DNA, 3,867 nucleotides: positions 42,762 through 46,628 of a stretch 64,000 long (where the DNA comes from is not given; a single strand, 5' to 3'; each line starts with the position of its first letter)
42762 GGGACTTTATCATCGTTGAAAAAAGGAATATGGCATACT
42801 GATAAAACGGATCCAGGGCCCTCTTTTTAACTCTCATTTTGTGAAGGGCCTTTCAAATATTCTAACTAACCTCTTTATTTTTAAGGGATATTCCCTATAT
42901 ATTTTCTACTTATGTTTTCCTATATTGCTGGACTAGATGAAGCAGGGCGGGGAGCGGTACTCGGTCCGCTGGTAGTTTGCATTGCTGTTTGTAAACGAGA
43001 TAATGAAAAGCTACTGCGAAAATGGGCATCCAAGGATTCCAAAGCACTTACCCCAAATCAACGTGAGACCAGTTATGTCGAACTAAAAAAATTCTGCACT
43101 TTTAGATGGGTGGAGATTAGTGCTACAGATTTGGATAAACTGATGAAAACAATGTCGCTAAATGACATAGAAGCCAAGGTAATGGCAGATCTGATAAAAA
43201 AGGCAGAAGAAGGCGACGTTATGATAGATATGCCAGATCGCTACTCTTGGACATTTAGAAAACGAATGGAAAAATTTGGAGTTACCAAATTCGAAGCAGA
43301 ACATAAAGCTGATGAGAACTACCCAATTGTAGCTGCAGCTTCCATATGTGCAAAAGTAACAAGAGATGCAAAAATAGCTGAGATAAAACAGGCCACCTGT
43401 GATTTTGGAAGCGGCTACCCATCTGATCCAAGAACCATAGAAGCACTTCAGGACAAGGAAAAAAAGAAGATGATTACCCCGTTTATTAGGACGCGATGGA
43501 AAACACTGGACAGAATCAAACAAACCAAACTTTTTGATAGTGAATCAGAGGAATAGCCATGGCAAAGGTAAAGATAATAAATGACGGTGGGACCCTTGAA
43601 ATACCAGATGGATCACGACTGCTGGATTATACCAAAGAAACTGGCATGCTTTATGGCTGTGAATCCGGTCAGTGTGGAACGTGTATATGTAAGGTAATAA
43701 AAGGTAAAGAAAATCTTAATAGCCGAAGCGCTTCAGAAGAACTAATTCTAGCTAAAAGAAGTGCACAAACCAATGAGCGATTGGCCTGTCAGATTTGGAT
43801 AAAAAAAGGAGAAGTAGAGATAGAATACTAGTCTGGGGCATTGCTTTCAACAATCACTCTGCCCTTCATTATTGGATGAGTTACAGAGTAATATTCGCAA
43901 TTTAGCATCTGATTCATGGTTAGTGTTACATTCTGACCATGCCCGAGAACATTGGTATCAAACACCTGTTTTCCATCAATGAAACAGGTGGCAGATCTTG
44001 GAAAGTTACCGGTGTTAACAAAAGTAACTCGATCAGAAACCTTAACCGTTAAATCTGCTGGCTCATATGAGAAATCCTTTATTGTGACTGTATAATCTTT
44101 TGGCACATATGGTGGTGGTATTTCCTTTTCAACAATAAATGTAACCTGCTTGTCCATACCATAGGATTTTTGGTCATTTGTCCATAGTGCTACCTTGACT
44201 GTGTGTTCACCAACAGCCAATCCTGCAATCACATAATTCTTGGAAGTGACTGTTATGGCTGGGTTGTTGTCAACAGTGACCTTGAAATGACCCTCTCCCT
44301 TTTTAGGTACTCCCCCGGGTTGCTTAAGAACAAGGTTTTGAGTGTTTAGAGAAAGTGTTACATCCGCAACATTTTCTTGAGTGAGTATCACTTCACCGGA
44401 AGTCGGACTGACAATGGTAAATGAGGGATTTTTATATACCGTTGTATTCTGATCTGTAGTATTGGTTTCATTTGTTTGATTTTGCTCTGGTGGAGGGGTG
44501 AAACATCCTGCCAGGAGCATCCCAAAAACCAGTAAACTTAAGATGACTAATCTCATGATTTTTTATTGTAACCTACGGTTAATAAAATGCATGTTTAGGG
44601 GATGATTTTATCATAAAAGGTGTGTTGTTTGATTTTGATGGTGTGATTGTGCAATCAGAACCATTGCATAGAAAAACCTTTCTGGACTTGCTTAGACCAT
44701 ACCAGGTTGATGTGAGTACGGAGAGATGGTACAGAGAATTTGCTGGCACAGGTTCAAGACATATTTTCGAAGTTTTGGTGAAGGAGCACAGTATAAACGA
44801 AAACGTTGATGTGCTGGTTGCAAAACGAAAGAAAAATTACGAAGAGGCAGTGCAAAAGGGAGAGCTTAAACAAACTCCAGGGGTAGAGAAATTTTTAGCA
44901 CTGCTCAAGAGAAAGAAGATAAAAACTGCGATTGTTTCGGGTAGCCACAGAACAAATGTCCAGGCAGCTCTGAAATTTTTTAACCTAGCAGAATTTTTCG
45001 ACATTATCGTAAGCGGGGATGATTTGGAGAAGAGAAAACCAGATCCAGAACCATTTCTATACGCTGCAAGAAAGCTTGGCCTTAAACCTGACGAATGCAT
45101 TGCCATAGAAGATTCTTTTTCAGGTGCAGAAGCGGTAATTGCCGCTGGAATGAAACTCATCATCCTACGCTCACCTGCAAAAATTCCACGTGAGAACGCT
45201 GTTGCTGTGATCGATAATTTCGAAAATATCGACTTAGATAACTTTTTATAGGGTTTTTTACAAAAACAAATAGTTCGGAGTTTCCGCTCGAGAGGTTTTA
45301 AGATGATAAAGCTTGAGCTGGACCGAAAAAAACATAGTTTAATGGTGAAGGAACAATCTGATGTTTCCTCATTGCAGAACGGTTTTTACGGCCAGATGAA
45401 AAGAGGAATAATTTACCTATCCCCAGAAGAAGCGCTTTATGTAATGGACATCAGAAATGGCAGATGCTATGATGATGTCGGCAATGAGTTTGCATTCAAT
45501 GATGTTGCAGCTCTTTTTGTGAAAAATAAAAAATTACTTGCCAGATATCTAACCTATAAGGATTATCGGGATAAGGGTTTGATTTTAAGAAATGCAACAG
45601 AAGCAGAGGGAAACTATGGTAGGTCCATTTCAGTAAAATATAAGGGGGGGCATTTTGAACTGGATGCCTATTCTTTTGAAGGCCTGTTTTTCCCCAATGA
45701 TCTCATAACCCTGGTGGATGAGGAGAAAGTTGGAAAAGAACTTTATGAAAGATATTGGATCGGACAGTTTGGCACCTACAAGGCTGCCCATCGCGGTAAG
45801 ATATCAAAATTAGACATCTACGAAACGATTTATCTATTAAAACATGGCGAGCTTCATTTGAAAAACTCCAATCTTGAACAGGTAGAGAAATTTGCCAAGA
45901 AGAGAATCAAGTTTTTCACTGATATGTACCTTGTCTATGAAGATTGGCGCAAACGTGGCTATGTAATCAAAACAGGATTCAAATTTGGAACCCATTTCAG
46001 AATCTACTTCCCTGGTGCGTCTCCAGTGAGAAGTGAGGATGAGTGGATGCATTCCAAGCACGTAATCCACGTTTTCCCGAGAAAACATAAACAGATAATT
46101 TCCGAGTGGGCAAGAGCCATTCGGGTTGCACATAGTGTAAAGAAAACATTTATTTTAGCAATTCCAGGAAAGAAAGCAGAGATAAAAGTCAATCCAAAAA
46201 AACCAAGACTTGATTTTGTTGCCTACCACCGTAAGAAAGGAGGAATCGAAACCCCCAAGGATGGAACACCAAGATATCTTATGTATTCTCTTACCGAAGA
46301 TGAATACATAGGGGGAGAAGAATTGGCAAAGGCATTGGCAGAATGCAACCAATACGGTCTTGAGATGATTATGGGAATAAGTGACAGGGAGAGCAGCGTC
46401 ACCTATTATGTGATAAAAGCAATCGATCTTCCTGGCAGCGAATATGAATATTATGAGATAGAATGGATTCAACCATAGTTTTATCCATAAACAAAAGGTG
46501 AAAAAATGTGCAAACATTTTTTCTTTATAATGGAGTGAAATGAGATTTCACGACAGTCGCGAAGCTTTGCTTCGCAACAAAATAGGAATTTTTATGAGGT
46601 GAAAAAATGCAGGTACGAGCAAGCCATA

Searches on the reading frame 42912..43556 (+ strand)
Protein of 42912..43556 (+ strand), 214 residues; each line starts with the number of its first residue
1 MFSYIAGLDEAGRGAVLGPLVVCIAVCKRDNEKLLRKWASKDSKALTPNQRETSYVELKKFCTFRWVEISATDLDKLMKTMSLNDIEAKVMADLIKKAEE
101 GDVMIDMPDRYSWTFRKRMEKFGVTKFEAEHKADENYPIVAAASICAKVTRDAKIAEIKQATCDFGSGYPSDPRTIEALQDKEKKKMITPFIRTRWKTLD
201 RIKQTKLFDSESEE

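Call 126: search_protein_families(library=pfam, proteins=[window:42912-43556:+], max_evalue=0.0001)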
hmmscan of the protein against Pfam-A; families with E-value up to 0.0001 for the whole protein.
window:42912-43556:+ (214 aa): 1 family
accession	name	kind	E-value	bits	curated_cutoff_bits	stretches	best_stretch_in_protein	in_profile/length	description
PF01351.25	RNase_HII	-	5.3e-44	150.9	25.8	1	6-198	1-198/199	Ribonuclease HII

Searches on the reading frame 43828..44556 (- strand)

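Call 126: search_protein_families(library=pfam, proteins=[window:43828-44556:-], max_evalue=0.0001)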
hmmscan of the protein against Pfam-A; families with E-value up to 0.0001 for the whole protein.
window:43828-44556:- (242 aa): 1 family
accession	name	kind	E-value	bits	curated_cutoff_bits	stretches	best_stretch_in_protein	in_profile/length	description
PF00127.26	Copper-bind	-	4.4e-05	24.3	21.2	0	156-237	6-99/99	Copper binding proteins, plastocyanin/azurin family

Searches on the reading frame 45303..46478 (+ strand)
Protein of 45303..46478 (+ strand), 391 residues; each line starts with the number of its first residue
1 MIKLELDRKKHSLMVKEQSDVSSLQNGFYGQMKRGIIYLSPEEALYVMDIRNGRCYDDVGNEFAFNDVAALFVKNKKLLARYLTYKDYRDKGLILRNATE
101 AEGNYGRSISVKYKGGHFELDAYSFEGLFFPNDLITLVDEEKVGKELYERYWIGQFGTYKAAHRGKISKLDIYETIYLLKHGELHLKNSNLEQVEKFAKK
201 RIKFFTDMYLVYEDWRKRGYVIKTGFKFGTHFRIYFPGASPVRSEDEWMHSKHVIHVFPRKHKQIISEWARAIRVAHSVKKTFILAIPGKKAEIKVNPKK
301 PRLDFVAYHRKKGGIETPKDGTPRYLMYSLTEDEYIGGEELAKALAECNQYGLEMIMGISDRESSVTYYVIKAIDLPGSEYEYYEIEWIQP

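Call 10: search_protein_families(library=pfam, proteins=[window:45303-46478:+], max_evalue=0.001)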
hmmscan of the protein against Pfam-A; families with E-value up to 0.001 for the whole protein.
window:45303-46478:+ (391 aa): 2 families
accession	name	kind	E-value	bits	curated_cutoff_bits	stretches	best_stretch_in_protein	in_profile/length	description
PF01974.23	tRNA_int_endo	-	2.7e-29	101.5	27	1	205-294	1-83/85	tRNA intron endonuclease, catalytic C-terminal domain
PF02778.19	tRNA_int_endo_N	-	4.8e-09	36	21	1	12-48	9-47/67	tRNA intron endonuclease, N-terminal domain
